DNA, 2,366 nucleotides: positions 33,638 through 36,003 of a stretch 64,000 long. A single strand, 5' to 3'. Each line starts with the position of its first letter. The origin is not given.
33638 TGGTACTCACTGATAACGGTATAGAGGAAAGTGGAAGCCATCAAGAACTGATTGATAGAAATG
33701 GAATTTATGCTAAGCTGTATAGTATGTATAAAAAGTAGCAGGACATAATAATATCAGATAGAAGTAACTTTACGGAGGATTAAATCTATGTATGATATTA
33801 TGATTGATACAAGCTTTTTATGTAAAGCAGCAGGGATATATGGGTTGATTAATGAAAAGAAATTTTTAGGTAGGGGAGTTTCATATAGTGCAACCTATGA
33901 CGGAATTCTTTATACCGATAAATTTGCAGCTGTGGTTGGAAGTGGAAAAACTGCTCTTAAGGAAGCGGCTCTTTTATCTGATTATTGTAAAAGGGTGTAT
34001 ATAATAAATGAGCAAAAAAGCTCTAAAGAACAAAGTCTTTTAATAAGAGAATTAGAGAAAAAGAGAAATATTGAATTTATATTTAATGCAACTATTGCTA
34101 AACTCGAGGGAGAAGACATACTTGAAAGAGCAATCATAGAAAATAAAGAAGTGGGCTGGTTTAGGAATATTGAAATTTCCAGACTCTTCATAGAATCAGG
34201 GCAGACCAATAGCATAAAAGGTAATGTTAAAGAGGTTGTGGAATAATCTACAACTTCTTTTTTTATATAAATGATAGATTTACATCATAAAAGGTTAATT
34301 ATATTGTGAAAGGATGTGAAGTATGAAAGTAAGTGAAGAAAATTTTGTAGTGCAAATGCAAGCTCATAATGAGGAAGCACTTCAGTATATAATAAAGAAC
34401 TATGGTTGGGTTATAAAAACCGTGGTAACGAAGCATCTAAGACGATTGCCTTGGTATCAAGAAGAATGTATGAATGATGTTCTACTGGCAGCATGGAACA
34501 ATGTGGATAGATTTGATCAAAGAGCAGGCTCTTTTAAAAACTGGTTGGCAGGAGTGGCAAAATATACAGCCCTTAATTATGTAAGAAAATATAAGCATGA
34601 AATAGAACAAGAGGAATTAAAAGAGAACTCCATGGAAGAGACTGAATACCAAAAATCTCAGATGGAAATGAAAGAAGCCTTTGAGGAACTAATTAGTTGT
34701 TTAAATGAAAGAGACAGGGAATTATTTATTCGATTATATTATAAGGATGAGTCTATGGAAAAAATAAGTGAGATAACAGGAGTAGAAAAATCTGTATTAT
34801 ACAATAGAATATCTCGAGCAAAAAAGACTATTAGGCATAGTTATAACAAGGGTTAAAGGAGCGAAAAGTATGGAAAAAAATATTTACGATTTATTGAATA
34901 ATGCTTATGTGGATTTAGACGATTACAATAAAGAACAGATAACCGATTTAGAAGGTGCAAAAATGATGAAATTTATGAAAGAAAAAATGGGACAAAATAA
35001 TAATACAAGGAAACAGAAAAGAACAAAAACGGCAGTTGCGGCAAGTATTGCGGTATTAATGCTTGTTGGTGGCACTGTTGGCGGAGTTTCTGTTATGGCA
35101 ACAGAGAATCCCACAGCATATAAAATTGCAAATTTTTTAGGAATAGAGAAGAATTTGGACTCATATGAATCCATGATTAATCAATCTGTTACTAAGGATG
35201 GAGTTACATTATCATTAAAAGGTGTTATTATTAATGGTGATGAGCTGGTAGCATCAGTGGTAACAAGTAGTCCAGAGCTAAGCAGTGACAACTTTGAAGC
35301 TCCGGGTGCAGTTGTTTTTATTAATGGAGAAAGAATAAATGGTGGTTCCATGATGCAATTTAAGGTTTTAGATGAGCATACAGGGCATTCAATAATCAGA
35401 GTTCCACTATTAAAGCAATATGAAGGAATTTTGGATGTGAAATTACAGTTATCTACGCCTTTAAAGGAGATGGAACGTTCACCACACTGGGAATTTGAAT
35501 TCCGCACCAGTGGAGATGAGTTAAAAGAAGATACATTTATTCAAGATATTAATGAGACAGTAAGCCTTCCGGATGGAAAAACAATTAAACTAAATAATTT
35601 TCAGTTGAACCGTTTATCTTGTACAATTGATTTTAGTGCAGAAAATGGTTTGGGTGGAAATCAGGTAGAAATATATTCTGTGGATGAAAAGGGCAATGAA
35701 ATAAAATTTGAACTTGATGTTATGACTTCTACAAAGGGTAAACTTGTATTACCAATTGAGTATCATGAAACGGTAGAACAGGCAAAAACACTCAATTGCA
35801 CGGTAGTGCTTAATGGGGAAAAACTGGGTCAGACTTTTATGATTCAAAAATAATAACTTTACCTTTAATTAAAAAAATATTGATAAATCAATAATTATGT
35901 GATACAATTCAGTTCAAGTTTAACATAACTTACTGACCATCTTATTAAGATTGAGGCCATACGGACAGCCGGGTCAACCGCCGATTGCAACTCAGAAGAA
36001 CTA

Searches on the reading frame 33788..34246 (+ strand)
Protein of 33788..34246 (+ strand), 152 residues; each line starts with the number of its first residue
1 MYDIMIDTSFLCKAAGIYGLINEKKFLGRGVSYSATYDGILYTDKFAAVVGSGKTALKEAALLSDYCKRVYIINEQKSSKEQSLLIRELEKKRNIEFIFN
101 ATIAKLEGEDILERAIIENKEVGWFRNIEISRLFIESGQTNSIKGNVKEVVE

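Call 5: search_protein_families(library=pfam, proteins=[window:33788-34246:+])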
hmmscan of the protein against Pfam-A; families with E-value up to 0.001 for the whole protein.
window:33788-34246:+ (152 aa): 2 families
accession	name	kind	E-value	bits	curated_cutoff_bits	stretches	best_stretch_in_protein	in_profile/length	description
PF07992.20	Pyr_redox_2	-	5.9e-08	32.9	26.1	1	24-145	120-243/291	Pyridine nucleotide-disulphide oxidoreductase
PF00070.33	Pyr_redox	-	1.2e-07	32.6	22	1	48-110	3-70/82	Pyridine nucleotide-disulphide oxidoreductase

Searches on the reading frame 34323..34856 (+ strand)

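Call 5: search_protein_families(library=pfam, proteins=[window:34323-34856:+])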
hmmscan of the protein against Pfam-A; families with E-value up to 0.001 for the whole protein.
window:34323-34856:+ (177 aa): 3 families
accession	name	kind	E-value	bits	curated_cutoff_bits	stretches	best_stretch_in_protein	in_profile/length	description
PF04542.20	Sigma70_r2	-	1.5e-09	38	24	1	34-91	12-69/71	Sigma-70 region 2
PF08281.18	Sigma70_r4_2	-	4.9e-09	36.1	25.7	1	118-169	2-53/54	Sigma-70, region 4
PF04297.20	UPF0122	-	0.00026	21.6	22.7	1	113-171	4-62/101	Putative helix-turn-helix protein, YlxM / p13 like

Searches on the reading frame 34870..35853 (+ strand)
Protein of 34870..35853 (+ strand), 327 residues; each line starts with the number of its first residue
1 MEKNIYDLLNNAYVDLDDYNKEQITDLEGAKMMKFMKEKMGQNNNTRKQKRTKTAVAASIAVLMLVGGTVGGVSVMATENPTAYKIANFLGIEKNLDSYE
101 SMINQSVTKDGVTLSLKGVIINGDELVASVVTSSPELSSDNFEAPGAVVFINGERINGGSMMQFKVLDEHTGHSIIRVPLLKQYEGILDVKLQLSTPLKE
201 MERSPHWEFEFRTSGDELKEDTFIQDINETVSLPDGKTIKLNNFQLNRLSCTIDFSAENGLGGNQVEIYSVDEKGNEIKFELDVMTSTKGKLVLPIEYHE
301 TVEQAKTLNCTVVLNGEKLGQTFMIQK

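Call 5: search_protein_families(library=pfam, proteins=[window:34870-35853:+])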
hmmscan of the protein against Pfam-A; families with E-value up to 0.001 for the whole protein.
window:34870-35853:+ (327 aa): 2 families
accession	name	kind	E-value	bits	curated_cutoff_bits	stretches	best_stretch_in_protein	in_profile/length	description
PF13786.12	DUF4179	-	7.1e-13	49.2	30.1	1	47-129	2-89/94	Domain of unknown function (DUF4179)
PF18705.7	DUF5643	-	9.6e-06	26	34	1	225-308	4-91/115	Family of unknown function (DUF5643)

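Call 60: search_protein_families(library=pfam, alignment_id=A5, max_evalue=0.00001)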
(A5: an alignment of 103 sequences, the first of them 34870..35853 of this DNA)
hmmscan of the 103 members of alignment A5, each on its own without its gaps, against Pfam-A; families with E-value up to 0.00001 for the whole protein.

A. member 1, window:34870-35853:+ (327 aa): 2 families
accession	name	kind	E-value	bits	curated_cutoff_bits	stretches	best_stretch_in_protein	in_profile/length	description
PF13786.12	DUF4179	-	7.1e-13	49.2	30.1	1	47-129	2-89/94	Domain of unknown function (DUF4179)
PF18705.7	DUF5643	-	9.6e-06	26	34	0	225-308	4-91/115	Family of unknown function (DUF5643)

B. families by the number of members that match (of 103 scanned): 126 families (the first 25 are shown)
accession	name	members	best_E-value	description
PF01235.23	Na_Ala_symp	3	3.5e-119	Sodium:alanine symporter family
PF00291.31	PALP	3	4e-70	Pyridoxal-phosphate dependent enzyme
PF07690.21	MFS_1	3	2.8e-36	Major Facilitator Superfamily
PF00128.31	Alpha-amylase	2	5.7e-132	Alpha amylase, catalytic domain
PF00884.28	Sulfatase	2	3.2e-43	Sulfatase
PF07670.19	Gate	2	6.1e-38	Nucleoside recognition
PF02518.31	HATPase_c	2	2.1e-27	Histidine kinase-, DNA gyrase B-, and HSP90-like ATPase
PF12833.13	HTH_18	2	5.2e-21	Helix-turn-helix domain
PF00072.30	Response_reg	2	8.8e-21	Response regulator receiver domain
PF02834.22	LigT_PEase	2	1.9e-18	LigT like Phosphoesterase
PF00165.29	HTH_AraC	2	7.2e-17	Bacterial regulatory helix-turn-helix proteins, AraC family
PF16347.10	SGSH_C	2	6.2e-15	N-sulphoglucosamine sulphohydrolase, C-terminal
PF00512.31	HisKA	2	1.4e-14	His Kinase A (phospho-acceptor) domain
PF13563.12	2_5_RNA_ligase2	2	3.3e-14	2'-5' RNA ligase superfamily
PF00083.30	Sugar_tr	1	8.9e-108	Sugar (and other) transporter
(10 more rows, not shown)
